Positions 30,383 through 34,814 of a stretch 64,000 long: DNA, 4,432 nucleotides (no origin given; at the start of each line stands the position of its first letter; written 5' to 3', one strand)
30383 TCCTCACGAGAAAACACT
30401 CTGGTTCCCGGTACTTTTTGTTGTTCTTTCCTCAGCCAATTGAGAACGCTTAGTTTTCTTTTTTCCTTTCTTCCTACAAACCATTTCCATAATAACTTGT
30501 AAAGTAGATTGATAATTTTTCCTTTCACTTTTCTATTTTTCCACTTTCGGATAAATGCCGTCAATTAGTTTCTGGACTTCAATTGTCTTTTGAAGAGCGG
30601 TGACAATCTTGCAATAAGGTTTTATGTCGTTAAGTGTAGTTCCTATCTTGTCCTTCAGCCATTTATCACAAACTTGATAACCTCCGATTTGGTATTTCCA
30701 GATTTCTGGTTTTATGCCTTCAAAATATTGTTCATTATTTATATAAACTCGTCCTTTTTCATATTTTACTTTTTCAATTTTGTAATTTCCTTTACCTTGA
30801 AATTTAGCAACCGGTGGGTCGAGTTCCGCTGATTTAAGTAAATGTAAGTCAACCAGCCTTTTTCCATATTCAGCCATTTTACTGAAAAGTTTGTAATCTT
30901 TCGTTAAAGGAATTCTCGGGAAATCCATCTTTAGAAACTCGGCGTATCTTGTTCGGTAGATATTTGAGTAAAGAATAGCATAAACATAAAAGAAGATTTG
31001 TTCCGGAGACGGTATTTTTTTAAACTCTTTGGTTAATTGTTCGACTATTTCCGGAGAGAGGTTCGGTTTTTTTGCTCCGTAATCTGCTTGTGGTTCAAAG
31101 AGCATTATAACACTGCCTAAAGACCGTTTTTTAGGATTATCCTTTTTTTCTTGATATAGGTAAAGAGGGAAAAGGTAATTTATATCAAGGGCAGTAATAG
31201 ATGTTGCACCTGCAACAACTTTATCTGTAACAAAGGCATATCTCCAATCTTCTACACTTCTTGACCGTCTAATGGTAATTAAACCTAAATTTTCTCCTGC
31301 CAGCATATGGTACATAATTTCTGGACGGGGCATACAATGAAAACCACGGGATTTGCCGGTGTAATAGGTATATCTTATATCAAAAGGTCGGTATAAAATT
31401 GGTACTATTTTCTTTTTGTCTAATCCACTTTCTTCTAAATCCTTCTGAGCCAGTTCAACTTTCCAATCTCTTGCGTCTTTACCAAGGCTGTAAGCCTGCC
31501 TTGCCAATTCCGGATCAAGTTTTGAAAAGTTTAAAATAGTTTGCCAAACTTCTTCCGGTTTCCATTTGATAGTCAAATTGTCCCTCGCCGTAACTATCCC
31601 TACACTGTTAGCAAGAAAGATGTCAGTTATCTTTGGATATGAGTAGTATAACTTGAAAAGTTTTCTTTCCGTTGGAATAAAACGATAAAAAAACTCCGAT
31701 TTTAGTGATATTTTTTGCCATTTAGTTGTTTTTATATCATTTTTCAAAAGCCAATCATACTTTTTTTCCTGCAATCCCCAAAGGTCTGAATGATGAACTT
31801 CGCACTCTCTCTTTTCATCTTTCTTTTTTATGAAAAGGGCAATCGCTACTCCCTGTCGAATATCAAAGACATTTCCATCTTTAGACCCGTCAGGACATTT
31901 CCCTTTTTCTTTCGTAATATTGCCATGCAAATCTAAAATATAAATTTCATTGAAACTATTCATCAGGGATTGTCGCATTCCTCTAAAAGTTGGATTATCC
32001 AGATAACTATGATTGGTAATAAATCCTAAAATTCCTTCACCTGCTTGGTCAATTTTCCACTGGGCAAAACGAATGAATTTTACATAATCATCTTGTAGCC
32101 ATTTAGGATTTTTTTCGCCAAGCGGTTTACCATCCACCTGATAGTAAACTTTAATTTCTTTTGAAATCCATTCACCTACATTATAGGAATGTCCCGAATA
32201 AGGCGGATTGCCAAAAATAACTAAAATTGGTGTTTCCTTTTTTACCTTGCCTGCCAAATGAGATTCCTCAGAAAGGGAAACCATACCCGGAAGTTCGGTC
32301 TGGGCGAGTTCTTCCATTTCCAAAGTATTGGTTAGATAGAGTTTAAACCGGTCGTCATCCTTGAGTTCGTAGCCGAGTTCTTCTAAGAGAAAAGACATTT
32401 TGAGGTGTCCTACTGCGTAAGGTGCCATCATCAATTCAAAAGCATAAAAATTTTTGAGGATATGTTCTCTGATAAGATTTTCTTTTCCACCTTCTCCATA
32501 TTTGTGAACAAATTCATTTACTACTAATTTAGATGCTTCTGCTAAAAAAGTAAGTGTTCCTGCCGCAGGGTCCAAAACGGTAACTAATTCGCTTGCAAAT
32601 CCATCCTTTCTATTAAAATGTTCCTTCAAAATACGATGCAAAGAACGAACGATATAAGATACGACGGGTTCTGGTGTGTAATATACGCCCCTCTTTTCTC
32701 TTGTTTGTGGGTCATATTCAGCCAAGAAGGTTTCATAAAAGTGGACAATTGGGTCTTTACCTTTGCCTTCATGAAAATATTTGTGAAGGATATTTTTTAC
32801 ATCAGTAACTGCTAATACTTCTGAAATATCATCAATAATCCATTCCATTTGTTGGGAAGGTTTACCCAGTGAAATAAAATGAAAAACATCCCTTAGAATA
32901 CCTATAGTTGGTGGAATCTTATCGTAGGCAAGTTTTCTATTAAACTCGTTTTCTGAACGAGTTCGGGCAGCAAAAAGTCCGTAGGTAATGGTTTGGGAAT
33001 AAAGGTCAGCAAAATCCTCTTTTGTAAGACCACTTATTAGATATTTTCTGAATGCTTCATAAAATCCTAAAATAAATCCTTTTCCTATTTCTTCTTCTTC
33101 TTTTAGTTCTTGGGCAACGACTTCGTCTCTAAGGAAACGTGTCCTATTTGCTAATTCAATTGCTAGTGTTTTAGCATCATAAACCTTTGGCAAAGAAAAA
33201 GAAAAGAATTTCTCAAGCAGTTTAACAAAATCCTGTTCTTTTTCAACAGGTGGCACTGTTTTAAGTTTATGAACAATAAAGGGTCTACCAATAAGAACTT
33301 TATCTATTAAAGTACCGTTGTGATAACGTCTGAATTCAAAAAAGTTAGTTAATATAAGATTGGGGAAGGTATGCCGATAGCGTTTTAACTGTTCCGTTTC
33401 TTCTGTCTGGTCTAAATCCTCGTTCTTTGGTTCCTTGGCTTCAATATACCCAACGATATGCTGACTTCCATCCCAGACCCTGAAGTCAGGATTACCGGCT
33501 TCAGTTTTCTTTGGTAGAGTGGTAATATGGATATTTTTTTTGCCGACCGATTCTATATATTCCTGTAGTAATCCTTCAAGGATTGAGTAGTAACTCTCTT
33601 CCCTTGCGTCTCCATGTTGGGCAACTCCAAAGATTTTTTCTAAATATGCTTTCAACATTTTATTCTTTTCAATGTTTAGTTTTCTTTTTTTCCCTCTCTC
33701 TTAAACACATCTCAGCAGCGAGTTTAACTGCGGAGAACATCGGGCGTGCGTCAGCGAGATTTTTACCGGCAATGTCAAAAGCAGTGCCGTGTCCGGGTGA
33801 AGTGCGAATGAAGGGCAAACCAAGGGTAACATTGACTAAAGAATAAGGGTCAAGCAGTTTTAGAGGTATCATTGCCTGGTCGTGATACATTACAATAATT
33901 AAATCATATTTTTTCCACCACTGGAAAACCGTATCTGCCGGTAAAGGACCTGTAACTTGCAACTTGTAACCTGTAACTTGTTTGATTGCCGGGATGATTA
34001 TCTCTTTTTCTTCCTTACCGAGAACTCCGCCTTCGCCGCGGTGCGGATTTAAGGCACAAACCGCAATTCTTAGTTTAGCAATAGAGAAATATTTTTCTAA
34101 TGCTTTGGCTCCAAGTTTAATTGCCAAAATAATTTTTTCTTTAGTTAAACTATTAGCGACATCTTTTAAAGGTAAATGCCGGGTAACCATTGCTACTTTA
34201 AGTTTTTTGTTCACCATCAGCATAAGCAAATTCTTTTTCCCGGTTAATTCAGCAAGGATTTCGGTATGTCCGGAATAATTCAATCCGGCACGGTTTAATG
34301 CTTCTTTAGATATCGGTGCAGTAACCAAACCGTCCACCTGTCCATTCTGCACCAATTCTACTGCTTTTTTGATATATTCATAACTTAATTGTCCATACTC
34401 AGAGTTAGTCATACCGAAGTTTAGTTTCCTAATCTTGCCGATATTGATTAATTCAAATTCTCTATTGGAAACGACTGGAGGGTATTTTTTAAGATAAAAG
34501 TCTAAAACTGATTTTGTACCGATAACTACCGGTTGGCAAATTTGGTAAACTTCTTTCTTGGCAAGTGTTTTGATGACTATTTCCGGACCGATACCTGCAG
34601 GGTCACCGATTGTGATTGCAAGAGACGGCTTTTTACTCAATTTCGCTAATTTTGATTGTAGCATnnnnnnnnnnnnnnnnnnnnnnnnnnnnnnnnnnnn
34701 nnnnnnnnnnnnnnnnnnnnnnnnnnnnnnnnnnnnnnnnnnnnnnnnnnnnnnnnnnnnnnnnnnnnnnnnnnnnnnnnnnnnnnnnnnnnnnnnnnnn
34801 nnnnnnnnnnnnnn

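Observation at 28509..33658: Candidate defence island between proA and pdxA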

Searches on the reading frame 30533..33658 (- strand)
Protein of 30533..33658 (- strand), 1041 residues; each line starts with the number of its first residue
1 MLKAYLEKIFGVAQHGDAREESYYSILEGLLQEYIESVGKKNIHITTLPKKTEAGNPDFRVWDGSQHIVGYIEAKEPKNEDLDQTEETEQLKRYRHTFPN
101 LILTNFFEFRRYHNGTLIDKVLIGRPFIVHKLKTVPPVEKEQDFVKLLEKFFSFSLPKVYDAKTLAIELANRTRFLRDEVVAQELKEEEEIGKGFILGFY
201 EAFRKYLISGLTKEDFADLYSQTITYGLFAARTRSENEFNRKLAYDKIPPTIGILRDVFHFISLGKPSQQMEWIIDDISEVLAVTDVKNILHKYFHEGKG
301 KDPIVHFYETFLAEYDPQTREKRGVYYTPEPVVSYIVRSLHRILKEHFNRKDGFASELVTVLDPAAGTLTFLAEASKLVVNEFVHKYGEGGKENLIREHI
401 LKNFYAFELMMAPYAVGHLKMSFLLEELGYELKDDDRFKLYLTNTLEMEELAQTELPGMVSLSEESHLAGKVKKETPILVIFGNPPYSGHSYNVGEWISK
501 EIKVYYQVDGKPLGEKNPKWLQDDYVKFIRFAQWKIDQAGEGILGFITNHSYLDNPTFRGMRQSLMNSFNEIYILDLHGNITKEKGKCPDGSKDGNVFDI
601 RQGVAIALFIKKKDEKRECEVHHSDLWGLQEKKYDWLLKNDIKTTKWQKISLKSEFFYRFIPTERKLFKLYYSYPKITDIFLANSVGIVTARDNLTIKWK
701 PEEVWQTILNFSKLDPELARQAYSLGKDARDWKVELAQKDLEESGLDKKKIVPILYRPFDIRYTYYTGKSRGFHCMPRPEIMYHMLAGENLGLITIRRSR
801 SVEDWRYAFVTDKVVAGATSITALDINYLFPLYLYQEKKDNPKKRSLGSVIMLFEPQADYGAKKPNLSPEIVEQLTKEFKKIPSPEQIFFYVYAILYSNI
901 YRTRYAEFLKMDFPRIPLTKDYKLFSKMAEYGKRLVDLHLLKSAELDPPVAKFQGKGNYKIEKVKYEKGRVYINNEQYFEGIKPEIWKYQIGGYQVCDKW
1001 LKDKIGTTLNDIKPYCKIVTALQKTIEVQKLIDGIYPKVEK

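Call 3: search_protein_families(library=pfam, proteins=[window:30533-33658:-], max_evalue=1)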
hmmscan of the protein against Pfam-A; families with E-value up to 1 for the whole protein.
window:30533-33658:- (1041 aa): 4 families
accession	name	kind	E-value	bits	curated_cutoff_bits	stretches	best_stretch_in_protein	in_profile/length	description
PF18135.7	Type_ISP_C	-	3.6e-86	289.8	25.9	1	679-1025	1-336/342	Type ISP C-terminal specificity domain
PF02384.22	N6_Mtase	-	4.9e-10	39.7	20.4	1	301-498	3-145/311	N-6 DNA Methylase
PF07669.17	Eco57I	-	3.8e-05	24.3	25.3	1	471-577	67-165/171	Eco57I restriction-modification methylase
PF20473.4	MmeI_Mtase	-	0.0012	18.5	27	1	359-494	21-152/259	MmeI, DNA-methyltransferase domain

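Call 4: search_protein_families(library=padloc, proteins=[window:30533-33658:-], max_evalue=1)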
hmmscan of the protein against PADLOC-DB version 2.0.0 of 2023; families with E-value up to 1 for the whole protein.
window:30533-33658:- (1041 aa): 14 families
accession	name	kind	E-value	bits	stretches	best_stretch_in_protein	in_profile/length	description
PDLC03610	REase_MTase_IIG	-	2.1e-256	851.9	2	511-1032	552-1065/1096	Type IIG restriction enzyme-methyltransferase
PDLC03631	REase_MTase_IIG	-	2.1e-109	365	2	13-693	19-688/1086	Type IIG restriction enzyme-methyltransferase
PDLC03597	REase_MTase_IIG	-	3.2e-61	205.3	1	199-970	768-1533/1646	Type IIG restriction enzyme-methyltransferase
PDLC03051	REase_MTase_I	-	9.3e-56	186.7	1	303-971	844-1502/1591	Type I restriction enzyme-methyltransferase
PDLC03621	REase_MTase_IIG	-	2.4e-41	139.8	2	307-766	287-752/1024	Type IIG restriction enzyme-methyltransferase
PDLC04134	mad2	-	7.8e-14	49.4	1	299-650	249-480/492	mads_2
PDLC03021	MTase_I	-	1.7e-07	28.4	1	269-421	110-245/491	Type I methyltransferase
PDLC03026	MTase_I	-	5.9e-06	23.7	1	300-447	119-245/487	Type I methyltransferase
PDLC03025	MTase_I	-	7.4e-05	19.6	1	294-384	134-209/569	Type I methyltransferase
PDLC03226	MTase_II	-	0.00026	17.8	1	451-577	103-215/579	Type II methyltransferase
PDLC03029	MTase_I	-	0.0018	14.8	1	307-417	160-252/661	Type I methyltransferase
PDLC03338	MTase_II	-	0.0021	14.8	1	316-376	122-173/604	Type II methyltransferase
PDLC03035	MTase_I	-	0.0044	13.6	1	300-340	151-191/653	Type I methyltransferase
PDLC03267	MTase_II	-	0.0066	13.4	1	319-373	8-50/539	Type II methyltransferase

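Call 5: search_protein_families(library=ncbifam, proteins=[window:30533-33658:-], max_evalue=1)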
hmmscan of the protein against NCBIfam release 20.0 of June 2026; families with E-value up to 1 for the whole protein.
window:30533-33658:- (1041 aa): 1 family
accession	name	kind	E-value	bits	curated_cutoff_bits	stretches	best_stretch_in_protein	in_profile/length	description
NF047738.1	antiphage_MADS2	equivalog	0.024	12.9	720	1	320-393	307-367/654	methylation-associated defense system DNA methyltransferase MAD2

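Call 62: search_solved_structures(query=window:30533-33658:-, max_evalue=0.001)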
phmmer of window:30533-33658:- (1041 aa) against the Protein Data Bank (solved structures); distinct sequences matched with E-value up to 0.001: 3.
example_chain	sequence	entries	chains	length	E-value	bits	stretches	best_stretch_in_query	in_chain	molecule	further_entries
7lo5_A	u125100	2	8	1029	3.2e-44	154.3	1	306-943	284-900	Site-specific DNA-methyltransferase (adenine-specific)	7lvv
4xqk_A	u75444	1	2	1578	4.7e-44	153.7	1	258-1000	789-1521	LlaBIII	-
5ffj_A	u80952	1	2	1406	5.2e-44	153.6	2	257-696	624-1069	Endonuclease and methylase LlaGI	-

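Call 95: search_dna_similar(query=window:30533-33658:-, collection=plasmids, mode=protein, max_evalue=1e-30, max_rows=12)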
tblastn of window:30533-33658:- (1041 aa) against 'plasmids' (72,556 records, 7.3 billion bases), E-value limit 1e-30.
Records with a match: 143; places in all: 148; records where one place covers at least 80% of the query: 39.
Best place of each record, by identity: <60% 143.
By first word of the organism name: Borrelia 29; Borreliella 16; Klebsiella 14; Escherichia 6; Pseudomonas 5; Lactococcus 5; Leuconostoc 5; Nostoc 4; Corynebacterium 4; Streptomyces 3; and 35 more.
By predicted mobility (MOB-suite, as given by PLSDB): non-mobilizable 81; mobilizable 32; conjugative 30.
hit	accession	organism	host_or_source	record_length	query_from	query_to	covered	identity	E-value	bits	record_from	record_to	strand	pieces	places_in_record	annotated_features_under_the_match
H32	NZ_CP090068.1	Acinetobacter sp. SH20PTE14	pig manure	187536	1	1035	99%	36.9%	0e+0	674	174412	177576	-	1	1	type ISP restriction/modification enzyme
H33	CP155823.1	Thioclava sp. 'Guangxiensis'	Bruguiera gymnorhiza,pure ...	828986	5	1032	99%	36.1%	0e+0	622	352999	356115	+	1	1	type ISP restriction/modification enzyme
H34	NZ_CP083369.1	Pseudomonas aeruginosa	Homo sapiens,sputum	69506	3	1033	99%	35.4%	0e+0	608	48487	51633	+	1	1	type ISP restriction/modification enzyme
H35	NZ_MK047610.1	Pseudomonas aeruginosa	Homo sapiens,Rectal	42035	3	1033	99%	35.4%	0e+0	608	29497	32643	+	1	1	type ISP restriction/modification enzyme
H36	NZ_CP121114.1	Roseinatronobacter sp. S2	cell culture,Alkaline Spring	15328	1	1032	99%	35.3%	2e-124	622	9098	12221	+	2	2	type ISP restriction/modification enzyme | N-6 DNA methylase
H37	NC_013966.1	Haloferax volcanii DS2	-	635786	212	1041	80%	43.7%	0e+0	710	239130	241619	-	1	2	type ISP restriction/modification enzyme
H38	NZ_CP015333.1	Borrelia hermsii HS1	Ornithodoros hermsi,mountain cabin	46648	43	1041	96%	36.2%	2e-167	553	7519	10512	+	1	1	type ISP restriction/modification enzyme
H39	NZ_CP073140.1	Borrelia hermsii DAH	Homo sapiens,blood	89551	43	1041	96%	36.2%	2e-167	553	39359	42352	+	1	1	type ISP restriction/modification enzyme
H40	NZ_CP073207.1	Borrelia turicatae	Homo sapiens,blood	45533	43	1041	96%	36.1%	5e-171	563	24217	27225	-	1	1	type ISP restriction/modification enzyme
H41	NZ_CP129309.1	Borrelia turicatae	Ornithdoros turicata,whole ...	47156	43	1041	96%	36.0%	5e-171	564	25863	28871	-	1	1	type ISP restriction/modification enzyme | hypothetical protein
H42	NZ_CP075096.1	Borrelia coriaceae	Ornithodoros coriaceus,tick tissue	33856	1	1041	100%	34.5%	9e-170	560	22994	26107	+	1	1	type ISP restriction/modification enzyme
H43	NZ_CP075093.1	Borrelia coriaceae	Ornithodoros coriaceus,tick tissue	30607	17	1035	98%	35.1%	5e-163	540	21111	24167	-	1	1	type ISP restriction/modification enzyme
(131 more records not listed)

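Call 96: get_annotated_region(hit=H32, flank=3500)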
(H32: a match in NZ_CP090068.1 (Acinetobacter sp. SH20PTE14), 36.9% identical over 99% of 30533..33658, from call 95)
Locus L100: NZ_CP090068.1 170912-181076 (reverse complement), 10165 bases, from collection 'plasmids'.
description: Acinetobacter sp. SH20PTE14 plasmid pYUSHP14-1, complete sequence
organism: Acinetobacter sp. SH20PTE14 (NCBI taxid 2905879)
taxonomy: Bacteria; Pseudomonadota; Gammaproteobacteria; Moraxellales; Moraxellaceae; Acinetobacter; Acinetobacter sp. SH20PTE14
host: -; source: pig manure; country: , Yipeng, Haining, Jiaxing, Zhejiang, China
typing (MOB-suite, as given by PLSDB): non-mobilizable
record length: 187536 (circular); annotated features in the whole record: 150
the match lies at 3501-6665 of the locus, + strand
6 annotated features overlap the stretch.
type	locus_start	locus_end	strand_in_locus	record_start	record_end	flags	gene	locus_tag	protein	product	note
CDS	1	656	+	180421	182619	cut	-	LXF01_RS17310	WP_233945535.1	AAA family ATPase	-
CDS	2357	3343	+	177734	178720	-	-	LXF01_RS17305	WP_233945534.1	hypothetical protein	-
CDS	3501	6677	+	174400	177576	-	-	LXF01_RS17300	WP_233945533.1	type ISP restriction/modification enzyme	-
CDS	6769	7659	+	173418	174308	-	-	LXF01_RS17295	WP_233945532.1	hypothetical protein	-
CDS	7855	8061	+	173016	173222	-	-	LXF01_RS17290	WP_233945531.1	helix-turn-helix domain-containing protein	-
CDS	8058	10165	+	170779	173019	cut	-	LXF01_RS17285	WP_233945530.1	YfjI family protein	-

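Call 97: get_annotated_region(hit=H34, flank=3500)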
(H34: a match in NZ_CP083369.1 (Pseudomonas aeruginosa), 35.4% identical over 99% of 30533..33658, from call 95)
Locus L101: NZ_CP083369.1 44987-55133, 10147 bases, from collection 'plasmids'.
description: Pseudomonas aeruginosa strain PS1793 plasmid p3, complete sequence
organism: Pseudomonas aeruginosa (NCBI taxid 287)
taxonomy: Bacteria; Pseudomonadota; Gammaproteobacteria; Pseudomonadales; Pseudomonadaceae; Pseudomonas; Pseudomonas aeruginosa
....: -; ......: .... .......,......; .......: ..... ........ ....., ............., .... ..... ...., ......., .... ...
typing (MOB-suite, as given by PLSDB): conjugative; replicon rep_cluster_688; relaxase MOBF; mating-pair formation MPF_T
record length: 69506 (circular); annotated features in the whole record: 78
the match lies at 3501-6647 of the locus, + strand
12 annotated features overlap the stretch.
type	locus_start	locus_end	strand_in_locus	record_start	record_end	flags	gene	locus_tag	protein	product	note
CDS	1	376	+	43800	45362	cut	-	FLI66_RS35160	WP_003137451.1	site-specific integrase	-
CDS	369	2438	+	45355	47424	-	-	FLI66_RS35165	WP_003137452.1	hypothetical protein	-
CDS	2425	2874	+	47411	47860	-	-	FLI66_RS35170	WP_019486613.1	hypothetical protein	-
CDS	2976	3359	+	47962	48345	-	-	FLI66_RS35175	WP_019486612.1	hypothetical protein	-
CDS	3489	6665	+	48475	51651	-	-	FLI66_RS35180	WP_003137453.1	type ISP restriction/modification enzyme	-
CDS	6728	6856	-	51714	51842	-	-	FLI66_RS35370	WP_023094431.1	hypothetical protein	-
CDS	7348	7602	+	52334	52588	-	-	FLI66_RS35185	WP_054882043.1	hypothetical protein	-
CDS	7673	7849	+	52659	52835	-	-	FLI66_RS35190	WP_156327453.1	hypothetical protein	-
CDS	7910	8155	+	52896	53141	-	-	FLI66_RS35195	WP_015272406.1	hypothetical protein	-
CDS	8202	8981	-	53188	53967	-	-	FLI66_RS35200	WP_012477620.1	SprT-like domain-containing protein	-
CDS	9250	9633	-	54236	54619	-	stbC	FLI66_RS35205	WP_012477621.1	plasmid stabilization protein StbC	-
CDS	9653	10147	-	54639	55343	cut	stbB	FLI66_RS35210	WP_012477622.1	StbB family protein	-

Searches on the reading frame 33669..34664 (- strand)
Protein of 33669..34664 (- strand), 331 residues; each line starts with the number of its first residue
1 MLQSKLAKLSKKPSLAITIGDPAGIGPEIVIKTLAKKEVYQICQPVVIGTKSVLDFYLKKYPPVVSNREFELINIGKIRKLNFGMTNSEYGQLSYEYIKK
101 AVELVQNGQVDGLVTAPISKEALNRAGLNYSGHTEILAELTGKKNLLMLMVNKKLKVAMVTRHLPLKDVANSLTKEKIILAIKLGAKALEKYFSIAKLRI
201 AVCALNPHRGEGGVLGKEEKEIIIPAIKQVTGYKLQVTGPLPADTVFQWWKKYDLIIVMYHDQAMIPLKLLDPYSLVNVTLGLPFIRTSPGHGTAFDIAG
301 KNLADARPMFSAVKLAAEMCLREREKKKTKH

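Call 3: search_protein_families(library=pfam, proteins=[window:33669-34664:-], max_evalue=1)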
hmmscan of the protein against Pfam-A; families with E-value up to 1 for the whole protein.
window:33669-34664:- (331 aa): 1 family
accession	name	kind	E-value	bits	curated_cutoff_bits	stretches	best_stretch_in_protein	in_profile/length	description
PF04166.17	PdxA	-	1.7e-98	330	27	1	42-316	2-286/286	Pyridoxal phosphate biosynthetic protein PdxA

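Call 34: find_related_loci(query=window:33669-34664:-, collection=genome_contigs, flank=10000)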
Query window:33669-34664:- (331 aa) in genome_contigs; peptide patterns used: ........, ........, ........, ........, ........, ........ (x = any residue, [..] = any of these).
180 stretches matched a pattern; 1 encode a relative of the query (tblastn E <= 1e-3); 1 distinct loci.
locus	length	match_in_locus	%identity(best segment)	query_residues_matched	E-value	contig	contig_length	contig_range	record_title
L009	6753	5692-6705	73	1-329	2e-163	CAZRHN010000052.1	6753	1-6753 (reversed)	MAG TPA_asm: uncultured bacterium isolate binchicken_co124_365 genome assembly, contig: NODE_10155_length_6753_cov_18.92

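Call 110: search_protein_families(library=ncbifam, proteins=[window:33669-34664:-], max_evalue=1e-10)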
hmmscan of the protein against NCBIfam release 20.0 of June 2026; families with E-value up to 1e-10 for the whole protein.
window:33669-34664:- (331 aa): 7 families
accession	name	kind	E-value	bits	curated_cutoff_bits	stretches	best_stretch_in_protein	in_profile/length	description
TIGR00557.1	pdxA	equivalog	2.5e-105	352.4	290.35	1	15-319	2-319/320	4-hydroxythreonine-4-phosphate dehydrogenase PdxA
NF003699.0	PRK05312.1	equivalog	8.2e-94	314.7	378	1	12-324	4-337/340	4-hydroxythreonine-4-phosphate dehydrogenase PdxA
NF002992.0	PRK03743.1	equivalog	3.8e-88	295.9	470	1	10-319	2-327/333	4-hydroxythreonine-4-phosphate dehydrogenase PdxA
NF002744.0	PRK02746.1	equivalog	1.2e-86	291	425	1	9-322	6-342/346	4-hydroxythreonine-4-phosphate dehydrogenase PdxA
NF002891.0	PRK03371.1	equivalog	6.8e-75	252.3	583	1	15-319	5-325/326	D-threonate 4-phosphate dehydrogenase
NF002520.0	PRK01909.1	equivalog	4e-71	240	476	1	11-324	4-327/329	4-hydroxythreonine-4-phosphate dehydrogenase PdxA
NF003040.0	PRK03946.1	equivalog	1.7e-65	221.5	376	1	13-319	2-303/307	4-hydroxythreonine-4-phosphate dehydrogenase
